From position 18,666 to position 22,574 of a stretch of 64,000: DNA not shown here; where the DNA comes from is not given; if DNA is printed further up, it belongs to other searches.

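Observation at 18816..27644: Giant T9SS cargo protein of about 2,900 aa with a homogenised array of about 19 222-bp repeats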

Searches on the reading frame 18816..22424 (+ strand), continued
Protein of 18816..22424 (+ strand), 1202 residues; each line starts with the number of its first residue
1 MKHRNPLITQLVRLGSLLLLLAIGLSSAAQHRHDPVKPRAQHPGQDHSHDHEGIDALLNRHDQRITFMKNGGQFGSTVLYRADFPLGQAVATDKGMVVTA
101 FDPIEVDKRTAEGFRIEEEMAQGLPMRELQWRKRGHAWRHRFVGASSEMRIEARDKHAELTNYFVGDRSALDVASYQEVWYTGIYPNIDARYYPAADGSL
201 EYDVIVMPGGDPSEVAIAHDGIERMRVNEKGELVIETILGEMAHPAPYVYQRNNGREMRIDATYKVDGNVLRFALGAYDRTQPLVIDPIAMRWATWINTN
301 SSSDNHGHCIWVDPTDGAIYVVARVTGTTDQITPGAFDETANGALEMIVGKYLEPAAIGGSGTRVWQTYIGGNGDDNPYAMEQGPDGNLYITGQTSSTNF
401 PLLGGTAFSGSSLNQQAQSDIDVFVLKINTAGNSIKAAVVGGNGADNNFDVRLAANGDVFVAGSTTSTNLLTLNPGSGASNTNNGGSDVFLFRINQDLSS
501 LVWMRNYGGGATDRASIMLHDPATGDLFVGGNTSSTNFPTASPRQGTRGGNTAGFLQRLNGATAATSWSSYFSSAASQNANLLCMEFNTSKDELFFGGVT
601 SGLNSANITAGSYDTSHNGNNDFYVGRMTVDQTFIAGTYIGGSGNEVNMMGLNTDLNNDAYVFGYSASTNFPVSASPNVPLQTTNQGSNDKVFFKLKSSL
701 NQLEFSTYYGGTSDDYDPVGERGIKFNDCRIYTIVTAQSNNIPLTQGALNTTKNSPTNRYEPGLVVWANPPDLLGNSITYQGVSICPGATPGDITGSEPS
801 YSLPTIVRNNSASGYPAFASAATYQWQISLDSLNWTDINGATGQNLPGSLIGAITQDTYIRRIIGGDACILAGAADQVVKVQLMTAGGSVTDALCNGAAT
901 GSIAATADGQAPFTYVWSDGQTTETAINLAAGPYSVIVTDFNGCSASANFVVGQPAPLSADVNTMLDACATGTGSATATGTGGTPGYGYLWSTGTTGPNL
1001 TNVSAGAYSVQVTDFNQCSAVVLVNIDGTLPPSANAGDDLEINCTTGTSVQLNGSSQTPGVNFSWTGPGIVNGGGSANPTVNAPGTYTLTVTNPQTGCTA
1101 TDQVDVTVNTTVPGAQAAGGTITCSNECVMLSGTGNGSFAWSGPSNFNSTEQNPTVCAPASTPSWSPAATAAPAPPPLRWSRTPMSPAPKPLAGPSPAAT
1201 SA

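Call 18: find_related_loci(query=window:18816-22283:+, collection=genome_contigs, flank=10000)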
Query window:18816-22283:+ (1156 aa) in genome_contigs; peptide patterns used: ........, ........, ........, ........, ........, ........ (x = any residue, [..] = any of these).
126 stretches matched a pattern; 88 encode a relative of the query (tblastn E <= 1e-3); the best 80 are kept; 79 distinct loci.
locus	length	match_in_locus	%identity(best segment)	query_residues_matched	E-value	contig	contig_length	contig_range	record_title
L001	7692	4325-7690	82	28-1154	0e+0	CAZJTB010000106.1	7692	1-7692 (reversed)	MAG TPA_asm: uncultured Chryseobacterium sp. isolate binchicken_co209_19 genome assembly, contig: NODE_8790_length_7692_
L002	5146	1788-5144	76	18-1139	0e+0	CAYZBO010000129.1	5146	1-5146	MAG TPA_asm: uncultured Chryseobacterium sp. isolate SRP329715_co2_379 genome assembly, contig: NODE_27911_length_5146_c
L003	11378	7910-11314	73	16-1156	0e+0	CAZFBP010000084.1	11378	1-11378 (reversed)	MAG TPA_asm: uncultured Chryseobacterium sp. isolate binchicken_co16_2 genome assembly, contig: NODE_9571_length_11378_c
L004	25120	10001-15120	71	20-1156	0e+0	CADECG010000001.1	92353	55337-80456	MAG: uncultured Bacteroidetes bacterium isolate Bacteroidetes sp. RBC076 genome assembly, contig: MAG076_1, whole genome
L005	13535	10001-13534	68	1-1156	0e+0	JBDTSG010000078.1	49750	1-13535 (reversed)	MAG: Flavobacteriales bacterium isolate cluster3_bin.265 NODE_1670_length_49750_cov_9.657289, whole genome shotgun seque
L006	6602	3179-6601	69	3-1136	0e+0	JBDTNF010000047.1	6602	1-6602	MAG: Flavobacteriales bacterium isolate cluster3_bin.144 NODE_61028_length_6602_cov_6.743852, whole genome shotgun seque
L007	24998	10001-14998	69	1-1156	0e+0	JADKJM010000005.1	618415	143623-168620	MAG: Flavobacteriales bacterium isolate Vibo_18-Q3-R45-57_BATAC.153 tig00001551-10-6194950, whole genome shotgun sequenc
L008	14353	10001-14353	70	1-1156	0e+0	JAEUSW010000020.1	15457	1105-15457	MAG: Flavobacteriales bacterium isolate new MAG-313 k141_1381318, whole genome shotgun sequence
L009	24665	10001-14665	70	39-1156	0e+0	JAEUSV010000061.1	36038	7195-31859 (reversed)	MAG: Flavobacteriales bacterium isolate new MAG-312 k141_3103043, whole genome shotgun sequence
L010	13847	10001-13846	69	1-1156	0e+0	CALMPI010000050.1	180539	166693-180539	MAG TPA_asm: uncultured Flavobacteriales bacterium isolate SRR2107183_bin.102_CONCOCT_v1.1_MAG genome assembly, contig:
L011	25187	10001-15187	67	18-1156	0e+0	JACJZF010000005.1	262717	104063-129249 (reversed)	MAG: Flavobacteriales bacterium isolate HK-STAS-BACT-57 HK-STAS-BACT-57_5, whole genome shotgun sequence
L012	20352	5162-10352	78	43-1156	0e+0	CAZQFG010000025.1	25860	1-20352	MAG TPA_asm: uncultured Chryseobacterium sp. isolate SRP107338_co1_43 genome assembly, contig: NODE_1584_length_25860_co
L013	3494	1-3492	71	87-1156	0e+0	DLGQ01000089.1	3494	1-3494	MAG TPA_asm: Flavobacteriales bacterium UBA7690 UBA7690_contig_12249, whole genome shotgun sequence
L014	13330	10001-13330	66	47-1152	0e+0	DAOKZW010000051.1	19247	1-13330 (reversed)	MAG TPA_asm: Flavobacteriales bacterium isolate AMR_MDS_0060 NODE_1344_length_19247_cov_12.118956, whole genome shotgun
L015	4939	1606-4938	67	49-1156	0e+0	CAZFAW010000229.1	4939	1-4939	MAG TPA_asm: uncultured Chryseobacterium sp. isolate binchicken_co197_380 genome assembly, contig: NODE_36408_length_493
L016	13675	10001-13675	65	1-1156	0e+0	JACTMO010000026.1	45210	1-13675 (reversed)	MAG: Bacteroidetes bacterium isolate BJ7 scaffold_720, whole genome shotgun sequence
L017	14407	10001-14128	64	1-1156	0e+0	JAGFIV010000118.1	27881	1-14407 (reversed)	MAG: Flavobacteriales bacterium isolate mag.6 k127_1106340, whole genome shotgun sequence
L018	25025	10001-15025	64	1-1156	0e+0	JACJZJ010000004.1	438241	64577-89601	MAG: Flavobacteriales bacterium isolate HK-STAS-BACT-61 HK-STAS-BACT-61_4, whole genome shotgun sequence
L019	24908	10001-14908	65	45-1156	0e+0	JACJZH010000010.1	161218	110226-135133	MAG: Flavobacteriales bacterium isolate HK-STAS-BACT-59 HK-STAS-BACT-59_10, whole genome shotgun sequence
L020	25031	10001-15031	62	1-1156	0e+0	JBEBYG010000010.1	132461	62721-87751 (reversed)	MAG: Cryomorpha ignava isolate T2.bin.84 NODE_271_length_132461_cov_19.920842, whole genome shotgun sequence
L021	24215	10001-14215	62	1-1156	0e+0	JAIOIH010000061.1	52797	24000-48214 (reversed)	MAG: Flavobacteriales bacterium isolate MAG_25 contig_180478, whole genome shotgun sequence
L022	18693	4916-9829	69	40-1156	0e+0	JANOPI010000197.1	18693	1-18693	MAG: Flavobacteriales bacterium isolate VAR_4_metabat_71 VAR_4_k141_1841888, whole genome shotgun sequence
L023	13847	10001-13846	61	1-1156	0e+0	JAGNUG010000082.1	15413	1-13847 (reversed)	MAG: Flavobacteriales bacterium isolate Go_SlAct_bin_193 Go_SlAct_15952_length_15413_cov_5.558550, whole genome shotgun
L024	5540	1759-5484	62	1-1156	0e+0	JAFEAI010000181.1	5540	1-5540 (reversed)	MAG: Bacteroidetes bacterium isolate SZAS LIN-79 LIN-664__181__length-5540, whole genome shotgun sequence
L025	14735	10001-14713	63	47-1156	0e+0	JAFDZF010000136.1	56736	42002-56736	MAG: Bacteroidetes bacterium isolate SZAS-76 CK_MAG-21__136__length-56736, whole genome shotgun sequence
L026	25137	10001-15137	73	40-1156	0e+0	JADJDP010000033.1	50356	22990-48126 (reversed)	MAG: Flavobacteriales bacterium isolate Aved_18-Q3-R54-62_MAXAC.228_sub tig00044939-10-508160, whole genome shotgun sequ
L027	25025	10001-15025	61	1-1156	0e+0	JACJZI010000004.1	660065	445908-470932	MAG: Flavobacteriales bacterium isolate HK-STAS-BACT-60 HK-STAS-BACT-60_4, whole genome shotgun sequence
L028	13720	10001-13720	60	1-1156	0e+0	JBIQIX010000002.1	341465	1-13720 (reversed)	MAG: Flavobacteriales bacterium isolate mag.25f NODE_14_length_341465, whole genome shotgun sequence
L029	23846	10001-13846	64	52-1156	0e+0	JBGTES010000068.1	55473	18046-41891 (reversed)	MAG: Flavobacteriales bacterium isolate JTS-RE173 k141_9184816, whole genome shotgun sequence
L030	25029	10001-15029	60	1-1156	0e+0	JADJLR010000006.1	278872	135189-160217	MAG: Flavobacteriales bacterium isolate EsbW_18-Q3-R4-48_BAT3C.247 tig00007994-10-2791730, whole genome shotgun sequence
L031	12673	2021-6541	73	25-1156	0e+0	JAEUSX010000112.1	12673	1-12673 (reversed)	MAG: Flavobacteriales bacterium isolate new MAG-314 k141_952713, whole genome shotgun sequence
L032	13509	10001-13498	59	1-1156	0e+0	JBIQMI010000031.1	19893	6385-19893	MAG: Cryomorphaceae bacterium isolate mag.29h NODE_707_length_19893, whole genome shotgun sequence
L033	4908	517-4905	59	3-1156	0e+0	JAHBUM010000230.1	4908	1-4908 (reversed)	MAG: Flavobacteriales bacterium isolate ACE_BAC33 BAC33_230, whole genome shotgun sequence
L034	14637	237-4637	62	15-1156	0e+0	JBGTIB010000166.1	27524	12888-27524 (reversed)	MAG: Flavobacteriales bacterium isolate JTS-RE253 k141_10694507, whole genome shotgun sequence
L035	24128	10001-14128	62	40-1156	0e+0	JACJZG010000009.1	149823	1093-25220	MAG: Flavobacteriales bacterium isolate HK-STAS-BACT-58 HK-STAS-BACT-58_9, whole genome shotgun sequence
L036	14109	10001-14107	60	1-1156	0e+0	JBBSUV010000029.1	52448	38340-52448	MAG: Flavobacteriales bacterium isolate SVL2_sbin.57 SVL2_sbin.57_k141_259676_L_52448_cov_24.2393, whole genome shotgun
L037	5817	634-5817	61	54-1156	0e+0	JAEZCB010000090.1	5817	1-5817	MAG: Bacteroidetes bacterium isolate OH_CBrB_223 k127_2826634, whole genome shotgun sequence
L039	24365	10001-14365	66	3-1156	0e+0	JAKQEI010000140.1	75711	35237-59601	MAG: Bacteroidota bacterium isolate USDE_maxbin.097 k141_173553, whole genome shotgun sequence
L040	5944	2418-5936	60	1-1156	0e+0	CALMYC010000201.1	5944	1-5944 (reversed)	MAG TPA_asm: uncultured Flavobacteriales bacterium isolate SRR2107173_bin.31_CONCOCT_v1.1_MAG genome assembly, contig: E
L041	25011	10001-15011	64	14-1156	0e+0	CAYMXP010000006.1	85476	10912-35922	MAG TPA_asm: uncultured Chryseobacterium sp. isolate SRP173033_co3_12 genome assembly, contig: NODE_194_length_85476_cov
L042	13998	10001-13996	60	18-1156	0e+0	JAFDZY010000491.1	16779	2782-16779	MAG: Bacteroidetes bacterium isolate SZAS AMP-78 CK_MAG-79__492__length-16779, whole genome shotgun sequence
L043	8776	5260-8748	62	16-1156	0e+0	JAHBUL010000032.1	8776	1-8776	MAG: Flavobacteriales bacterium isolate ACE_BAC32 BAC32_32, whole genome shotgun sequence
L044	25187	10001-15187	61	16-1156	0e+0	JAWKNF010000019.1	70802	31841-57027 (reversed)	MAG: Flavobacteriales bacterium isolate ABC1.8 ABC1.8.fa-19, whole genome shotgun sequence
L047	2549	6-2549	74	340-1156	0e+0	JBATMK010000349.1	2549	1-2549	MAG: Flavobacteriales bacterium isolate MFD10527_ilm_asm_bin7 k127_208261, whole genome shotgun sequence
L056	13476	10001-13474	73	57-1156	0e+0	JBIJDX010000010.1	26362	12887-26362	MAG: Flavobacteriales bacterium isolate ME2006-08-30D12_3300044970_group2_bin25 Rohwer_bin945_scaffold_547_c1, whole gen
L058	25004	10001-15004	71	4-1156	0e+0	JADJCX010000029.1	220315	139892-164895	MAG: Flavobacteriales bacterium isolate Aved_18-Q3-R54-62_BATAC.823_sub tig00375576-10-2197700, whole genome shotgun seq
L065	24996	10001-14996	71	49-1156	0e+0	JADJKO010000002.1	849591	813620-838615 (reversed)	MAG: Flavobacteriales bacterium isolate EsbE_18-Q3-R3-47_BATAC.451 tig00000827-10-8472940, whole genome shotgun sequence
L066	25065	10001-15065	62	2-1156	0e+0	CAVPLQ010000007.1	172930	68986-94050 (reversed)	MAG: uncultured Flavobacteriales bacterium isolate MFD09964.bin.1.3 genome assembly, contig: contig_65287, whole genome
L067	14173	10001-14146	69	1-1156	0e+0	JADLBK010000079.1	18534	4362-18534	MAG: Flavobacteriales bacterium isolate SJ163 c_000000476674, whole genome shotgun sequence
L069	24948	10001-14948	79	1-1156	0e+0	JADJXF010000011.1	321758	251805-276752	MAG: Flavobacteriales bacterium isolate Kalu_18-Q3-R12-55_MAXAC.064 tig00003251-10-3208290, whole genome shotgun sequenc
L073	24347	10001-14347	66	3-1156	0e+0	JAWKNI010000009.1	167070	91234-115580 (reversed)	MAG: Flavobacteriales bacterium isolate AC3.41 AC3.41.fa-9, whole genome shotgun sequence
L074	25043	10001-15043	60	1-1156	0e+0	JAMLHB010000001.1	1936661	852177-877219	MAG: Flavobacteriales bacterium isolate ACE_NR_BACT18 ACE_NR_BACT18_1, whole genome shotgun sequence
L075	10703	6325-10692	60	11-1156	0e+0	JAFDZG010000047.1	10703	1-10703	MAG: Bacteroidetes bacterium isolate SZAS-77 CK_MAG-49__47__length-10703, whole genome shotgun sequence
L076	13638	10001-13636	64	1-1156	0e+0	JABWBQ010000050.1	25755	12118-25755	MAG: Flavobacteriales bacterium isolate MAG_34 scaffold_1791, whole genome shotgun sequence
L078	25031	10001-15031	60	3-1156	0e+0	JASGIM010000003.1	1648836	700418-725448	MAG: Flavobacteriales bacterium isolate 5N033 JMF-2111-06-0005.ont.bin.33_2, whole genome shotgun sequence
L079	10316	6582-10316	62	46-1156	0e+0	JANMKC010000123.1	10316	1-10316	MAG: Flavobacteriales bacterium isolate OTE_64_metabat_257 OTE_64_k141_3840566, whole genome shotgun sequence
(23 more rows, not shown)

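Call 20: find_encoding_contigs(protein=P0002, flank=10000)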
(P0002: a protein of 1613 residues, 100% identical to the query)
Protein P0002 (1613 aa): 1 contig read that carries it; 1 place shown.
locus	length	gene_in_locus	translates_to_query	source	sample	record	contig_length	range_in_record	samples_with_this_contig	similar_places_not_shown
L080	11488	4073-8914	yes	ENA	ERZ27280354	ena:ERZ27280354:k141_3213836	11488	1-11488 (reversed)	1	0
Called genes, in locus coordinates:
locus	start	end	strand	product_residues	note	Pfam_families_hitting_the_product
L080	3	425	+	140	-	?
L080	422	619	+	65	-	PF22827:GldL_N (weak)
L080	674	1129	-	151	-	PF07661:MORN_2 (faint)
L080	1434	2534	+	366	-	PF00487:FA_desaturase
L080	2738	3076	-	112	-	PF08274:Zn_Ribbon_YjdM, PF03831:YjdM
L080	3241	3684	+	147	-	PF00582:Usp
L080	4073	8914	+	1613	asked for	PF25778:DUF7948, PF06739:SBBP (faint), PF13573:SprB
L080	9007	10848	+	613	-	PF13727:CoA_binding_3, PF22674:C2185-like_N (weak), PF00106:adh_short (weak), PF01073:3Beta_HSD, PF01370:Epimerase, PF02719:Polysacc_synt_2, PF04321:RmlD_sub_bind, PF16363:GDP_Man_Dehyd, +3 more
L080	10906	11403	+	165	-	PF04978:MST (weak), PF12867:DinB_2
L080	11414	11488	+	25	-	?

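Call 26: find_encoding_contigs(protein=P0001, flank=10000, max_places=3)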
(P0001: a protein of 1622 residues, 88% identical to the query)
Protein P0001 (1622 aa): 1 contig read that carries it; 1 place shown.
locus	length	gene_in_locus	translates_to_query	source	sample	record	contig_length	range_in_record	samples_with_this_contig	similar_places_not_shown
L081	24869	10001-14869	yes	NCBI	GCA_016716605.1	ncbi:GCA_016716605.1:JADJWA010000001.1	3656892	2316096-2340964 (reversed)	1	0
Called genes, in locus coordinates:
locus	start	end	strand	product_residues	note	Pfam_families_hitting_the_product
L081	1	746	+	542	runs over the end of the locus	PF01039:Carboxyl_trans, PF06833:MdcE (faint), PF03255:ACCA (weak)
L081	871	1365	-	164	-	-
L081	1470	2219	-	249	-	-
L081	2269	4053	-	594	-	PF00801:PKD, PF18911:PKD_4, PF18962:Por_Secre_tail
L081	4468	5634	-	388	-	-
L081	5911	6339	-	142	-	PF08818:DUF1801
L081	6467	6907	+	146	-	PF08818:DUF1801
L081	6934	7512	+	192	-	PF08818:DUF1801, PF13376:OmdA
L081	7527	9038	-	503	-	PF00884:Sulfatase, PF16347:SGSH_C, PF18962:Por_Secre_tail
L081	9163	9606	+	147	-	PF00582:Usp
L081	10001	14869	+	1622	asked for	PF25778:DUF7948, PF13573:SprB, PF13895:Ig_2 (faint), PF24312:Ig-like_POM152 (faint)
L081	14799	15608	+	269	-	-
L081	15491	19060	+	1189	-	PF09118:GO-like_E_set (faint), PF13895:Ig_2 (faint), PF23600:CdpA_N (faint), PF13860:FlgD_ig (faint), PF24312:Ig-like_POM152 (faint), PF25942:Ig_halo (faint)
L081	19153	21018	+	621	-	PF13727:CoA_binding_3, PF13460:NAD_binding_10 (faint), PF00106:adh_short (weak), PF01073:3Beta_HSD, PF01370:Epimerase, PF02719:Polysacc_synt_2, PF04321:RmlD_sub_bind, PF16363:GDP_Man_Dehyd, +1 more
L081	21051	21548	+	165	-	PF04978:MST (faint), PF12867:DinB_2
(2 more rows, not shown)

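Call 34: find_encoding_contigs(protein=window:18816-22424:+, flank=10000, max_places=4)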
Protein window:18816-22424:+ (1202 aa): no gene with exactly this product is on record in the collection.
